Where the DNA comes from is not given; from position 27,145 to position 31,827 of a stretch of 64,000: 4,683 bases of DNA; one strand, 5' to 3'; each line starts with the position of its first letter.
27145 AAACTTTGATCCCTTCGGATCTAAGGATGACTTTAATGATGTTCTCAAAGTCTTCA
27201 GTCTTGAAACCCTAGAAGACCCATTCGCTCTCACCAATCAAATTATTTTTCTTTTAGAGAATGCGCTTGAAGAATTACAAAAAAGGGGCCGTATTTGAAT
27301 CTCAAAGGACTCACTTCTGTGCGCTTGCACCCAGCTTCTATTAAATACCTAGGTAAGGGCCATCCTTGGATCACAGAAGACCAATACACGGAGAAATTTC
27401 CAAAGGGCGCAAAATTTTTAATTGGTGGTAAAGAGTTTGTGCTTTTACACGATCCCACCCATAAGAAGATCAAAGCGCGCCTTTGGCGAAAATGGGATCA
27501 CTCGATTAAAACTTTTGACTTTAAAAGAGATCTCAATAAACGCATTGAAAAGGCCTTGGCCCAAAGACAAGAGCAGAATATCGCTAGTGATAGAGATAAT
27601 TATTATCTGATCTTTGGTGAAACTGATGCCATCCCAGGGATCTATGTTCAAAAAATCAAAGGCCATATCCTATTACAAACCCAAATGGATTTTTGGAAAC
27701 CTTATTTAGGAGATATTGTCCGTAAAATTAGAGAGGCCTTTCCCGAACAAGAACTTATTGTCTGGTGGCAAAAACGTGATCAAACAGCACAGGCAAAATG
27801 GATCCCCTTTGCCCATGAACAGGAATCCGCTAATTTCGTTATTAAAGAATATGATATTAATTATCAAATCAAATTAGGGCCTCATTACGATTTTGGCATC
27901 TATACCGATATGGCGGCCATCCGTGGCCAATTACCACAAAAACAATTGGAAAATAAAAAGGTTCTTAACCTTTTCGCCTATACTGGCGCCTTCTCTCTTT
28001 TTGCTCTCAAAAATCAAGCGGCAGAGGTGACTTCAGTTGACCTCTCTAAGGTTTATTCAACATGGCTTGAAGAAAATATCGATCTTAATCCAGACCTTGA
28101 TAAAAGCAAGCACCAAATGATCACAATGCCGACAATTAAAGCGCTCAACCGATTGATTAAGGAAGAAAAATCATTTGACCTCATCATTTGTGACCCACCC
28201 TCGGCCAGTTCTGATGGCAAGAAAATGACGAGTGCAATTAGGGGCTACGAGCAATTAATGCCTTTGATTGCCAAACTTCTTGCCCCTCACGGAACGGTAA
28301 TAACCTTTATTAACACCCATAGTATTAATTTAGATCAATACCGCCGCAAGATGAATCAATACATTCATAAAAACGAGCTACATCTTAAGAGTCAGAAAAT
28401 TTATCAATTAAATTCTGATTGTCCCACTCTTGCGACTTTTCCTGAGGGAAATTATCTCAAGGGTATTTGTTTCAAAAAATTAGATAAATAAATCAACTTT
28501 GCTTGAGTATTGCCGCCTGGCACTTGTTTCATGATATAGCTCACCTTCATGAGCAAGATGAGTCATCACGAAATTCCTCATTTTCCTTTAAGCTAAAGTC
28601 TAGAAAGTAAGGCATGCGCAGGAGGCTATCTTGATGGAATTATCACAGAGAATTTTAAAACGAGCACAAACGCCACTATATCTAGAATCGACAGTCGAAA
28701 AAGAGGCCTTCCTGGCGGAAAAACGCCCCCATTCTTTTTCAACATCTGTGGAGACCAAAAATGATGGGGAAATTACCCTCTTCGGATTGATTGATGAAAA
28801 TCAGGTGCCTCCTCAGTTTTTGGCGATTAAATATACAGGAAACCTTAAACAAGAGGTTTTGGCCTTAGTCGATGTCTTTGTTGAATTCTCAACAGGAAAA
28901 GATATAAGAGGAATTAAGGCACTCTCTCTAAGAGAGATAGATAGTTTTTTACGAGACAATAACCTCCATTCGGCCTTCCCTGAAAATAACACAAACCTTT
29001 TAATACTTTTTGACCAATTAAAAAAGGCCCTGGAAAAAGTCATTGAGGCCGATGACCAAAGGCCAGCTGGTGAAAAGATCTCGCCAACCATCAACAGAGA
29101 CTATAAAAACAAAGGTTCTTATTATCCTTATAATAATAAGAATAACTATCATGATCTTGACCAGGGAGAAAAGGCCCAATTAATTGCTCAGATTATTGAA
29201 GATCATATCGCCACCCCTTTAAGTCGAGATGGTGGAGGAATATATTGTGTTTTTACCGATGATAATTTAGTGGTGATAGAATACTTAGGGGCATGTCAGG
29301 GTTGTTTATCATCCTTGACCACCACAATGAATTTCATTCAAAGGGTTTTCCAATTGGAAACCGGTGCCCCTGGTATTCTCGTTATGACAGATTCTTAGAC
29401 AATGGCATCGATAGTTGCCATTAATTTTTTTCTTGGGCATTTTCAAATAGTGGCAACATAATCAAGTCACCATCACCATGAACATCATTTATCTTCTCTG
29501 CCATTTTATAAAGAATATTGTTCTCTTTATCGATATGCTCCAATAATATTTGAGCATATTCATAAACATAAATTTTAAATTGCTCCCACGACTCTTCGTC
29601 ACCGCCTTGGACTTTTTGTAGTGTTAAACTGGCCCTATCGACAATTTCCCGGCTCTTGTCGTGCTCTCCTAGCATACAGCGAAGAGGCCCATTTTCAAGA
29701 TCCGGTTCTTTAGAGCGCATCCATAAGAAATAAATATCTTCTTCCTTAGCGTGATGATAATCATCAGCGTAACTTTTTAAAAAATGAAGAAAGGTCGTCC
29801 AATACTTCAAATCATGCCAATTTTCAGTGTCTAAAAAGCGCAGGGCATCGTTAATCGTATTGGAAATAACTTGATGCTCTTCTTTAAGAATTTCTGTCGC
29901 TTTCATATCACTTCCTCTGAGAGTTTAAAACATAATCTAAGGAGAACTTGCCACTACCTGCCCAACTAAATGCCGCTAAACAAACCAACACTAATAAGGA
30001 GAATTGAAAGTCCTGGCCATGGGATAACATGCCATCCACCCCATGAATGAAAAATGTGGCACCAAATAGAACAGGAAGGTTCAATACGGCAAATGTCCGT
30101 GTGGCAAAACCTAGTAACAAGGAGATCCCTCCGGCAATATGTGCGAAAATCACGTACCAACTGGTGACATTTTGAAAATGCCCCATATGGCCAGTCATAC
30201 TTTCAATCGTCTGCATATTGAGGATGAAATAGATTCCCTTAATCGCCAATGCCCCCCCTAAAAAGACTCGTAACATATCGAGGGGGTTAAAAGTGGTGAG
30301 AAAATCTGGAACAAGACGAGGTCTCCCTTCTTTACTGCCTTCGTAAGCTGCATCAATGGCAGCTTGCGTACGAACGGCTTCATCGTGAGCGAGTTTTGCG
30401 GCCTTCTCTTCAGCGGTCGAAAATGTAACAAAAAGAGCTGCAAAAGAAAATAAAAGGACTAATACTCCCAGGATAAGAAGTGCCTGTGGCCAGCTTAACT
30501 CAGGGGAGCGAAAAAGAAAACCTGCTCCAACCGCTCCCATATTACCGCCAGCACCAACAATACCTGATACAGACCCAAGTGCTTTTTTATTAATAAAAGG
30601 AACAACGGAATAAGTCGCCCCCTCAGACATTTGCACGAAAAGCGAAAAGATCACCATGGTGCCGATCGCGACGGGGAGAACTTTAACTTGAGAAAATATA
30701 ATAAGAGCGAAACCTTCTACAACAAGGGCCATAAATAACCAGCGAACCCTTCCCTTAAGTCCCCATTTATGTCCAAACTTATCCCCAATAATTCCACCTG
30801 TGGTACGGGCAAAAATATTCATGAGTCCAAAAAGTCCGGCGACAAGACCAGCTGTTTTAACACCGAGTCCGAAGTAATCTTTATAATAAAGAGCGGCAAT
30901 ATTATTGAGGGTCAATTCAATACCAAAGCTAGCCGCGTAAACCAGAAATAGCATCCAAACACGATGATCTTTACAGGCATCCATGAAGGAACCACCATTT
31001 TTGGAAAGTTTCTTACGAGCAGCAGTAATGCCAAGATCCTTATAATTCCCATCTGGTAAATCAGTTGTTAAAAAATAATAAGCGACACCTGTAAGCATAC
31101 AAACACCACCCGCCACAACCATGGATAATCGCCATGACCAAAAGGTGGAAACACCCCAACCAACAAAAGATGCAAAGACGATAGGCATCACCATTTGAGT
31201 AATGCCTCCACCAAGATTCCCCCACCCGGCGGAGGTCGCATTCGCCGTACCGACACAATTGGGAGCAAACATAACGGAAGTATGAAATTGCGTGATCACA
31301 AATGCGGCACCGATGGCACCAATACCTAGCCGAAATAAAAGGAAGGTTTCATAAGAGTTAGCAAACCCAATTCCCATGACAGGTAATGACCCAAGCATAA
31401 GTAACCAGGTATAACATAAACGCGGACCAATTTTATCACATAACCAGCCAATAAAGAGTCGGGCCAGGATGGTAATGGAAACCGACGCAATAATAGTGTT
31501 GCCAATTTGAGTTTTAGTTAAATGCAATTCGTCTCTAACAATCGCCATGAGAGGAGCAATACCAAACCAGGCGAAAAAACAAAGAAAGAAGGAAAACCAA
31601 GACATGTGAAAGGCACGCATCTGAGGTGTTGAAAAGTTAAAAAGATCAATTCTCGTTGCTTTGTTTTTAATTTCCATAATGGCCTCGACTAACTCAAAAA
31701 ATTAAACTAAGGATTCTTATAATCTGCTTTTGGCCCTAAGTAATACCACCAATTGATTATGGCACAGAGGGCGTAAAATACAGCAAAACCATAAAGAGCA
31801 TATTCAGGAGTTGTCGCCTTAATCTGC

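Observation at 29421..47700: Nitrate reductase and Alternative Complex III joined in one 18-kb, 14-gene unit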

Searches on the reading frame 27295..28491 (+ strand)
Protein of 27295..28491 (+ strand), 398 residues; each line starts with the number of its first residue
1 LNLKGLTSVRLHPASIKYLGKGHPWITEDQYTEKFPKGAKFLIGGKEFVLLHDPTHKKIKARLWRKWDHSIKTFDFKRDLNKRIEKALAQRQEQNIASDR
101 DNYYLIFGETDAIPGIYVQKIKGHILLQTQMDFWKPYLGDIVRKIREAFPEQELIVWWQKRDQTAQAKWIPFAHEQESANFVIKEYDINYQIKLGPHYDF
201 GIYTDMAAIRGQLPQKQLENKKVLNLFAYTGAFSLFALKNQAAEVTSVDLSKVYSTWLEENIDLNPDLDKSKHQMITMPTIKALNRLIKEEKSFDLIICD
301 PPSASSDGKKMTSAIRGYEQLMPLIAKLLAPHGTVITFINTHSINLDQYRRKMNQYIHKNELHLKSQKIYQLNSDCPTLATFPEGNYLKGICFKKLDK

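Call 11: search_protein_families(library=pfam, proteins=[window:27295-28491:+], max_evalue=0.00001)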
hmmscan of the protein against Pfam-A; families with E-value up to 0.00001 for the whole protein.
window:27295-28491:+ (398 aa): 3 families
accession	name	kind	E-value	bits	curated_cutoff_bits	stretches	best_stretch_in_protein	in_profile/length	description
PF10672.15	Methyltrans_SAM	-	1.3e-20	74.3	27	1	176-354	81-253/286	S-adenosylmethionine-dependent methyltransferase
PF03602.21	Cons_hypoth95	-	2.2e-11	44.2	24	1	215-322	37-143/182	Conserved hypothetical protein 95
PF01728.25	FtsJ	-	6.3e-06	26.7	24.1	0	219-336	21-136/181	FtsJ-like methyltransferase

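Call 59: find_homologous_proteins(query=window:27295-28491:+, max_evalue=1e-30)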
Query window:27295-28491:+ (398 aa): 599 proteins with E <= 1e-30 among 2938 candidates; the best 120 are listed.
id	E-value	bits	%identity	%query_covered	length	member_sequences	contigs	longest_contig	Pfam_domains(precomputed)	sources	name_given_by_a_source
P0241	2.2e-266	901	100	98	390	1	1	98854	PF10672.16,PF03602.22,PF01728.26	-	-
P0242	1.6e-114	401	49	98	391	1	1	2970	PF05175.21,PF10672.16,PF03602.22,PF01728.26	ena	-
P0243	9.5e-110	385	47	98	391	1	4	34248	PF10672.16,PF03602.22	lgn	-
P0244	1.3e-109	385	49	97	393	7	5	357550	PF10672.16,PF03602.22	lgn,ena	-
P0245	1.5e-107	378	47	96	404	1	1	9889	PF10672.16,PF03602.22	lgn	-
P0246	7.5e-107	376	47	97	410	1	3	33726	PF10672.16,PF03602.22,PF02475.24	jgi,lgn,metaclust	metaclust:\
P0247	1.2e-106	375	48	98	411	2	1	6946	PF10672.16,PF03602.22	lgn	-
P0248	2.2e-106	374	47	97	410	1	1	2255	PF10672.16,PF03602.22,PF02475.24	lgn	-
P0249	9.2e-106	372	47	100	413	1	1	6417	PF10672.16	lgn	-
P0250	1.1e-105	372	47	97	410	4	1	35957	PF10672.16,PF03602.22,PF02475.24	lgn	-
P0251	1.3e-105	372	45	97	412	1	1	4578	PF10672.16,PF03602.22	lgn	-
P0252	1.7e-105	371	46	97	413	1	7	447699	PF10672.16,PF03602.22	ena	-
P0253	1.7e-105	371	46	98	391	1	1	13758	PF10672.16,PF03602.22,PF01728.26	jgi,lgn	jgi:23S rRNA (cytosine1962-C5)-methyltransferase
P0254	1.8e-105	371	44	99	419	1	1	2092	PF10672.16,PF03602.22,PF02475.24,PF01728.26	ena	-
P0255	1.8e-105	371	47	97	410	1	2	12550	PF10672.16,PF03602.22,PF02475.24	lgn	-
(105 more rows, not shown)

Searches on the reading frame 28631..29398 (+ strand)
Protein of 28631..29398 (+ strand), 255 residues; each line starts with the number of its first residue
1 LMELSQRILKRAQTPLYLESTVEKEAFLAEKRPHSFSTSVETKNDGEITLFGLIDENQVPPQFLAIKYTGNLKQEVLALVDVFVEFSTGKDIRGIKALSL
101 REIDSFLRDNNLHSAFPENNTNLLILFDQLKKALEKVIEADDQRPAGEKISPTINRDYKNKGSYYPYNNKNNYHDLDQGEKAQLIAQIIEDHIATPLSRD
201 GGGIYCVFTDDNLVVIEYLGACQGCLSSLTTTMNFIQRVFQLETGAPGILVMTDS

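Call 11: search_protein_families(library=pfam, proteins=[window:28631-29398:+], max_evalue=0.00001)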
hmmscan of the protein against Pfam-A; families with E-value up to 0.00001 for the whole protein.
window:28631-29398:+ (255 aa): 1 family
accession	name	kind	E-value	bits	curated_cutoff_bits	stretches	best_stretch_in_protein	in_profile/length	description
PF01106.22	NifU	-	4.2e-10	40.1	27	1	185-239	1-55/67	NifU-like domain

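Call 78: search_protein_families(library=ncbifam, proteins=[window:28631-29398:+], max_evalue=0.001)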
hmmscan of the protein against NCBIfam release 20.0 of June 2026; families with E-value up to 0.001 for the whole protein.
window:28631-29398:+ (255 aa): 1 family
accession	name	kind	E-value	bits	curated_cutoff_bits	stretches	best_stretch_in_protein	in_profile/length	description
TIGR02000.1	NifU_proper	equivalog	8.7e-06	25.3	273.3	1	134-239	183-276/290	Fe-S cluster assembly protein NifU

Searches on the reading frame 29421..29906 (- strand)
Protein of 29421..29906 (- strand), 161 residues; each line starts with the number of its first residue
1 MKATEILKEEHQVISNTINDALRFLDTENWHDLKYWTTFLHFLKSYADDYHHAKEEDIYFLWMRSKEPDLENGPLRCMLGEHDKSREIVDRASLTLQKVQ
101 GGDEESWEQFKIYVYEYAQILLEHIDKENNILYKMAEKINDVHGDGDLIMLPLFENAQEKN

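Call 4: search_protein_families(library=pfam, proteins=[window:29421-29906:-])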
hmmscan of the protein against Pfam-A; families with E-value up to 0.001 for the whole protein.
window:29421-29906:- (161 aa): 1 family
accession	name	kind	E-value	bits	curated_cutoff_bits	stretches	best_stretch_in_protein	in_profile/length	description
PF01814.28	Hemerythrin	-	4.8e-18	66.3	25.3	1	4-136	3-127/127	Hemerythrin HHE cation binding domain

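Call 6: search_protein_families(library=ncbifam, proteins=[window:29421-29906:-])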
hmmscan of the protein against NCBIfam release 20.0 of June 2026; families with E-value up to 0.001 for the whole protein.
window:29421-29906:- (161 aa): 2 families
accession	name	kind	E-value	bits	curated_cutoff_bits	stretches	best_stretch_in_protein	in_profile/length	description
NF008221.0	PRK10992.1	equivalog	7.5e-08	32.1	254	1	50-137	128-217/220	iron-sulfur cluster repair protein YtfE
TIGR03652.1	FeS_repair_RIC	equivalog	5e-05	23.2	204.7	1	50-135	124-215/216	iron-sulfur cluster repair di-iron protein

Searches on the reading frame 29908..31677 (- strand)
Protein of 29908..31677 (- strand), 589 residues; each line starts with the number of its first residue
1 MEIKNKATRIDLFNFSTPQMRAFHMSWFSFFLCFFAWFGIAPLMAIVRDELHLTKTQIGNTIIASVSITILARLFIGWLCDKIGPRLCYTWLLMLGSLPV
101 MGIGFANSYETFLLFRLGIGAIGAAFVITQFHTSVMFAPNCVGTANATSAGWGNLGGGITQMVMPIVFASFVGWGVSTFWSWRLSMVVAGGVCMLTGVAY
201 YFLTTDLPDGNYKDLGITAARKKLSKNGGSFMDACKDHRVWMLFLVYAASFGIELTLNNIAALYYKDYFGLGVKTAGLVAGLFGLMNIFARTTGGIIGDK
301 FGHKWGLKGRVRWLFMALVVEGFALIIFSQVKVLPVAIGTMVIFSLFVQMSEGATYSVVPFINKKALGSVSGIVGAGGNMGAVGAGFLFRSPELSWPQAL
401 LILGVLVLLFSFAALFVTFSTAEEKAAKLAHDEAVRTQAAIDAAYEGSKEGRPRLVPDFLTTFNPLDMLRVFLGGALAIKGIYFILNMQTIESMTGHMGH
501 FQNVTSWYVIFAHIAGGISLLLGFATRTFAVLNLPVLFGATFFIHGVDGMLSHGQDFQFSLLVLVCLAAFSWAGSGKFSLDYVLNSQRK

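Call 4: search_protein_families(library=pfam, proteins=[window:29908-31677:-])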
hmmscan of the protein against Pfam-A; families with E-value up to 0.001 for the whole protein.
window:29908-31677:- (589 aa): 2 families
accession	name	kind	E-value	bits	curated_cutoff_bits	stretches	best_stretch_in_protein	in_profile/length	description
PF07690.21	MFS_1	-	1.6e-30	106.7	33.4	1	27-383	2-344/347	Major Facilitator Superfamily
PF07681.17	DoxX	-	2.8e-09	37.9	23.6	1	468-546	4-85/85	DoxX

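Call 6: search_protein_families(library=ncbifam, proteins=[window:29908-31677:-])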
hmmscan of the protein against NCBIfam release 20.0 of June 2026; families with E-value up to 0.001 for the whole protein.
window:29908-31677:- (589 aa): 7 families
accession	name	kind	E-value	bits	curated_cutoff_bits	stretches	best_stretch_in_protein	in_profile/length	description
TIGR00886.1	2A0108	subfamily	2.5e-90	303.2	311.7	1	21-382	1-368/368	NarK family nitrate/nitrite MFS transporter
TIGR00893.1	2A0114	subfamily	2e-16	60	395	1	43-383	18-361/399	D-galactonate transporter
TIGR00891.1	2A0112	subfamily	1.6e-09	37.4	552.9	1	17-120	8-111/405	sialate:H+ symport family MFS transporter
TIGR00881.1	2A0104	subfamily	1.9e-09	37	407.75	1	28-206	2-173/379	phosphoglycerate transporter protein PgtP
TIGR00710.1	efflux_Bcr_CflA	subfamily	2e-09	37.4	200.9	1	47-373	31-335/385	Bcr/CflA family efflux MFS transporter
NF049980.1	SfMCT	equivalog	2.6e-08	32.9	320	1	49-370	30-334/378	L-lactate MFS transporter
TIGR00895.1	2A0115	subfamily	0.00077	18.5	418.55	1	19-164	248-394/398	aromatic acid/H+ symport family MFS transporter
